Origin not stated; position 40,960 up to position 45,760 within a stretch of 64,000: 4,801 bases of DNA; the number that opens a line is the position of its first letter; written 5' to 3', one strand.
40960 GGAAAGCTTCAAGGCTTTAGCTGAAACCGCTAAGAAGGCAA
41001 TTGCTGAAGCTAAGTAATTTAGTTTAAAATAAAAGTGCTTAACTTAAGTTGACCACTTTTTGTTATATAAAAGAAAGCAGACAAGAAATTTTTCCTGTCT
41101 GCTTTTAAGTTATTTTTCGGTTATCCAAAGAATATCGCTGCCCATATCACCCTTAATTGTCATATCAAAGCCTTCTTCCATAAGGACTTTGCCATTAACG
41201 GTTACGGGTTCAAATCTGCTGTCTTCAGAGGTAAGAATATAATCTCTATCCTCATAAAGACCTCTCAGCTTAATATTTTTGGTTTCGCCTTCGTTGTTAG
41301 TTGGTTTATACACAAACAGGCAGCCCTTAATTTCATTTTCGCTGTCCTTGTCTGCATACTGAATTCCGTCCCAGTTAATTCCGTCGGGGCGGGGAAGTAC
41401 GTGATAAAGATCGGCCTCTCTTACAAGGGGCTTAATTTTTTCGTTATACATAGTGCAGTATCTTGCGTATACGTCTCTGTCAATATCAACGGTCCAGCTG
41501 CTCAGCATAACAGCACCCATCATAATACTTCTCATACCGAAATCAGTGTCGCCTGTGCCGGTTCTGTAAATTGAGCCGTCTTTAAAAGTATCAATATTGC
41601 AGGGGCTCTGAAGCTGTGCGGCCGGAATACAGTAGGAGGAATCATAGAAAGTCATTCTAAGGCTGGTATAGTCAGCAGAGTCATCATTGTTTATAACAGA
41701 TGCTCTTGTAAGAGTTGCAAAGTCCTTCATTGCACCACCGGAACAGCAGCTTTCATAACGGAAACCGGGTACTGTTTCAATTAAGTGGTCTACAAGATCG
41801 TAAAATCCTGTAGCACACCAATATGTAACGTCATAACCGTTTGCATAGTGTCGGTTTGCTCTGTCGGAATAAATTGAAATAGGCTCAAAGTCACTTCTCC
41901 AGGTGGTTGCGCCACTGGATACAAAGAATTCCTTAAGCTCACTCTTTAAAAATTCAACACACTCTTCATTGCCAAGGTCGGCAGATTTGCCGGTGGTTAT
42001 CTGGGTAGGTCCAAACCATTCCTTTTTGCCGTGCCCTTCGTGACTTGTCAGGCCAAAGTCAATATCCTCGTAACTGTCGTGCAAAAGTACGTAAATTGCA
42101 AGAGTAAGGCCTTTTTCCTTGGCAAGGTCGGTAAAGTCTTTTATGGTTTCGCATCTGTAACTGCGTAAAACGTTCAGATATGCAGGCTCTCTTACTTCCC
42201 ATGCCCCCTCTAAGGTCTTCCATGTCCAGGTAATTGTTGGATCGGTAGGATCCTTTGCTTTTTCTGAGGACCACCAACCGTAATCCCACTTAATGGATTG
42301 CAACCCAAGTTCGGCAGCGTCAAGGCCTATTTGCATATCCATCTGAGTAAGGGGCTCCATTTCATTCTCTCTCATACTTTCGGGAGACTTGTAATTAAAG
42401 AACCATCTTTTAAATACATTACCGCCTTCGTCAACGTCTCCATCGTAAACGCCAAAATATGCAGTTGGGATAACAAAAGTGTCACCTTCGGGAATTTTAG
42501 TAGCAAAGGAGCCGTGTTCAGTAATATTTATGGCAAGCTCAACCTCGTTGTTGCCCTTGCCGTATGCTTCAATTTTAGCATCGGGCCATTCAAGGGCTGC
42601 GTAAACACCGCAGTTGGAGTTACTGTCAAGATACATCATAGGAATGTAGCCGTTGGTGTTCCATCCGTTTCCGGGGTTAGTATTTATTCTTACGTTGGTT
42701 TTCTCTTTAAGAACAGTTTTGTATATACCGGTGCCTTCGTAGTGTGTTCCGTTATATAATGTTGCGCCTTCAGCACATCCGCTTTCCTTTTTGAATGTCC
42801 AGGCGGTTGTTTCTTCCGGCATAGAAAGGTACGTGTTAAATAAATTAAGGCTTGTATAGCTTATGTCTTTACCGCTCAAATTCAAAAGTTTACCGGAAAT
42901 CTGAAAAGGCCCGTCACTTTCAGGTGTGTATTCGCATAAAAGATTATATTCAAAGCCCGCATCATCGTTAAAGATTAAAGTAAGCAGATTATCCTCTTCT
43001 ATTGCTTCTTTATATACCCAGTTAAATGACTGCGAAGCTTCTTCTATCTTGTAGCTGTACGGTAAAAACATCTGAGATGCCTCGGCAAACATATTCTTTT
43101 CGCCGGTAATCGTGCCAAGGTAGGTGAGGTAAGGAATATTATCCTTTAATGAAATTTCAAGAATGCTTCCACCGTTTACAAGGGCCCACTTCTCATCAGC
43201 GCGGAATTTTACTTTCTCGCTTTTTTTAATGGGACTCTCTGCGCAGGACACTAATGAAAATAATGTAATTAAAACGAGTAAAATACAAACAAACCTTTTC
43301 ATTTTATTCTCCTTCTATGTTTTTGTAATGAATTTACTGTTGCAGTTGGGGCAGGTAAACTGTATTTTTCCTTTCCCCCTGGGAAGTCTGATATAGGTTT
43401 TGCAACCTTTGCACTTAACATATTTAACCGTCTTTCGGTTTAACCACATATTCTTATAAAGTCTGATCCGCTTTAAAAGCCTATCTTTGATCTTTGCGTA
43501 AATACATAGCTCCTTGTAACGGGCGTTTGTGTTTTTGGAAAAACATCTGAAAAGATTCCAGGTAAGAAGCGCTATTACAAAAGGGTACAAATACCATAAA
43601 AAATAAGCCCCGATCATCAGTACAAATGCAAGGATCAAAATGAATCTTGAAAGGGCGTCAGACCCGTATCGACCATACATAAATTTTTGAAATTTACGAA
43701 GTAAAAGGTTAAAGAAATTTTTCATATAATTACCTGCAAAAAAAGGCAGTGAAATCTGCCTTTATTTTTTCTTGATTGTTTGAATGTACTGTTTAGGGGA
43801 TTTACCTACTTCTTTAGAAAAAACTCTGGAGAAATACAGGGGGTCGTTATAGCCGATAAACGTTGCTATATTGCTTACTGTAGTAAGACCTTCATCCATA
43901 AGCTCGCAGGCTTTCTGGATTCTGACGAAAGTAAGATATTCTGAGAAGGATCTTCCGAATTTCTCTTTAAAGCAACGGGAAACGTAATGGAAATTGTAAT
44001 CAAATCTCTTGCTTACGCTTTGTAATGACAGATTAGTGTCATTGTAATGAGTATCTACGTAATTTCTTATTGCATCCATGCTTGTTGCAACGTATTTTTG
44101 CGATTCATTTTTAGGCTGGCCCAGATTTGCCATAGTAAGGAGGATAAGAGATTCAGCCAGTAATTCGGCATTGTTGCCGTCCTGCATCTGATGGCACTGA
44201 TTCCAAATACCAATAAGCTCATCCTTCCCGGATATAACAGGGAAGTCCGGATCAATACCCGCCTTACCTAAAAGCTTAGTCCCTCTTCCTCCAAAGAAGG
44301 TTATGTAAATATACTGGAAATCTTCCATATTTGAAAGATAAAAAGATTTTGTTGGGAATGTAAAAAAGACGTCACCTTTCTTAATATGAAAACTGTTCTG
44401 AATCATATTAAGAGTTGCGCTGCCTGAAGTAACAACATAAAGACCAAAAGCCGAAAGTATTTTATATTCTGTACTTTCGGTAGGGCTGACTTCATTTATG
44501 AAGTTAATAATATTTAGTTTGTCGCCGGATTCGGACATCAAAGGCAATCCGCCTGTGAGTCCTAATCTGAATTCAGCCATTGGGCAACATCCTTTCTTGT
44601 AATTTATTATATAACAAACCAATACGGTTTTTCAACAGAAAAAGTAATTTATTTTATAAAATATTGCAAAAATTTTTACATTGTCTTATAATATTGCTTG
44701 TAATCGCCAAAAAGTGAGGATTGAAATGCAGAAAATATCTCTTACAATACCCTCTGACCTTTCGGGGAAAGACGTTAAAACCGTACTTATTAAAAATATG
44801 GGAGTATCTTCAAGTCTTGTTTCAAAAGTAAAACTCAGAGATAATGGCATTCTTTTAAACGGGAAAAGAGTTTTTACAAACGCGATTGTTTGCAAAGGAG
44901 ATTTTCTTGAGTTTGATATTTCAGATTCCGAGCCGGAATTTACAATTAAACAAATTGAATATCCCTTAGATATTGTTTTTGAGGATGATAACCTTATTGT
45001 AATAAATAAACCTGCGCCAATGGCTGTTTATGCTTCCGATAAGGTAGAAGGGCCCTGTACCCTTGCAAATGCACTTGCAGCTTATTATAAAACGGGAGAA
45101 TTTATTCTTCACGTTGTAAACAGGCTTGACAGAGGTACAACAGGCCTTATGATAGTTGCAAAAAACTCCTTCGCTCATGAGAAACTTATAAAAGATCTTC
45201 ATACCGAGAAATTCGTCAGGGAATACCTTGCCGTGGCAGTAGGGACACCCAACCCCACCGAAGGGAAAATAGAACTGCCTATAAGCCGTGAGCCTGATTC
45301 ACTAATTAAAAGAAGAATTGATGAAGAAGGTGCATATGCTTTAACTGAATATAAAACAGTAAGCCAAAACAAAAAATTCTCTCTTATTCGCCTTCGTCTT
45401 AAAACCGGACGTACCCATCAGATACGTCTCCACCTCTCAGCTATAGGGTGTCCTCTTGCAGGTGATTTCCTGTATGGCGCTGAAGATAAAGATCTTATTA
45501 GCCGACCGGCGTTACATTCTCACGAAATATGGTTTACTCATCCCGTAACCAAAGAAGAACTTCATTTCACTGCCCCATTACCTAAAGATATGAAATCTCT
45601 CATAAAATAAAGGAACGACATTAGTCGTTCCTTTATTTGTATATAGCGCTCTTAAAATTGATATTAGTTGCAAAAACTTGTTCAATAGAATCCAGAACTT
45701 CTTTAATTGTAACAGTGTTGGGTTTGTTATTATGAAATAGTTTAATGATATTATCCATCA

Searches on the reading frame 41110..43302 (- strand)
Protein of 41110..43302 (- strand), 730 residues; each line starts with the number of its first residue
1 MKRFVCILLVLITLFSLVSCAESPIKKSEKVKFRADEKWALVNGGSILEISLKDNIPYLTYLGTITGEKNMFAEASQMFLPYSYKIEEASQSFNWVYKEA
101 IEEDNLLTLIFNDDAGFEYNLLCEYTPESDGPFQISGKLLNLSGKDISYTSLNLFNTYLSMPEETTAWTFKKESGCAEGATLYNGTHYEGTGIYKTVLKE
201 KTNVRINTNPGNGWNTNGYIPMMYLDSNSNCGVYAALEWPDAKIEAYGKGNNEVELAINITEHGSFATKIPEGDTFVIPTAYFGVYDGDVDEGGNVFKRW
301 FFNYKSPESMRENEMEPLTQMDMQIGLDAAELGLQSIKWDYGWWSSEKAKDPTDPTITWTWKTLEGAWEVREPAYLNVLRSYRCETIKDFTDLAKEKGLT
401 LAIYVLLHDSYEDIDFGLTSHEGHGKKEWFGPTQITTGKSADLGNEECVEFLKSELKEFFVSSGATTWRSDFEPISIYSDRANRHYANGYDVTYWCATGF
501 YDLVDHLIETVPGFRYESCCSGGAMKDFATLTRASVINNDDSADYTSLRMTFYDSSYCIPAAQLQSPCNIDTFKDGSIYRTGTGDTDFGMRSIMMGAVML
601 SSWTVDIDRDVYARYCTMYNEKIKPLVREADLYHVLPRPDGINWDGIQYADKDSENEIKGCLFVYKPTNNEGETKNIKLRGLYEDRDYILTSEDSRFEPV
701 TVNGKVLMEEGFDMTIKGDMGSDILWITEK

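Call 41: search_protein_families(library=pfam, proteins=[window:41110-43302:-], max_evalue=0.001)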
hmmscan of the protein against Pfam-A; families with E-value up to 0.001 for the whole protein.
window:41110-43302:- (730 aa): 2 families
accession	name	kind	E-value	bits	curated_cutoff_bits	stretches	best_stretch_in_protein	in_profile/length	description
PF16874.11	Glyco_hydro_36C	-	1.1e-06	29.4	27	1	646-727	3-77/77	Glycosyl hydrolase family 36 C-terminal domain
PF02065.24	Melibiase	-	2.5e-06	27.2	27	1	442-566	161-285/347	Melibiase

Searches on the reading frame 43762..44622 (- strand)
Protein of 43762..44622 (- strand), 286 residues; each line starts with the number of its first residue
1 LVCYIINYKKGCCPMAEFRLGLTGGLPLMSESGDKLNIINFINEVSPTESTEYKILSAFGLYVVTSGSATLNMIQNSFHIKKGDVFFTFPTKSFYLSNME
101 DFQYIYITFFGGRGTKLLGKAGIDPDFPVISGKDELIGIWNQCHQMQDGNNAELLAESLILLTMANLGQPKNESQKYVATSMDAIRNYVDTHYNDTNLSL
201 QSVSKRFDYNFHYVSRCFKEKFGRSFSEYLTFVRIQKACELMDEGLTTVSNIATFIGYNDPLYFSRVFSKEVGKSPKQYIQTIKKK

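Call 3: search_protein_families(library=pfam, proteins=[window:43762-44622:-], max_evalue=0.1)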
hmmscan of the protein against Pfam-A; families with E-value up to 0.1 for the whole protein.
window:43762-44622:- (286 aa): 3 families
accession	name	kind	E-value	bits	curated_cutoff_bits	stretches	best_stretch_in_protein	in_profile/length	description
PF12833.13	HTH_18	-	9.5e-16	58.3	33.6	1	205-280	3-78/80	Helix-turn-helix domain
PF00165.29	HTH_AraC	-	9.3e-15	54.8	26.6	2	248-281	10-42/42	Bacterial regulatory helix-turn-helix proteins, AraC family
PF02311.25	AraC_binding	-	0.0021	18.2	21.1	1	47-160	12-131/135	AraC-like ligand binding domain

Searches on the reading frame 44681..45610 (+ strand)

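Call 3: search_protein_families(library=pfam, proteins=[window:44681-45610:+], max_evalue=0.1)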
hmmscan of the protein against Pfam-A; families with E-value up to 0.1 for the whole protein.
window:44681-45610:+ (309 aa): 1 family
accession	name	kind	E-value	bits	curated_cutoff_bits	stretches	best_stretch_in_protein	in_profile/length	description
PF00849.27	PseudoU_synth_2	-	4.4e-31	108.6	26.8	1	104-254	1-152/152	RNA pseudouridylate synthase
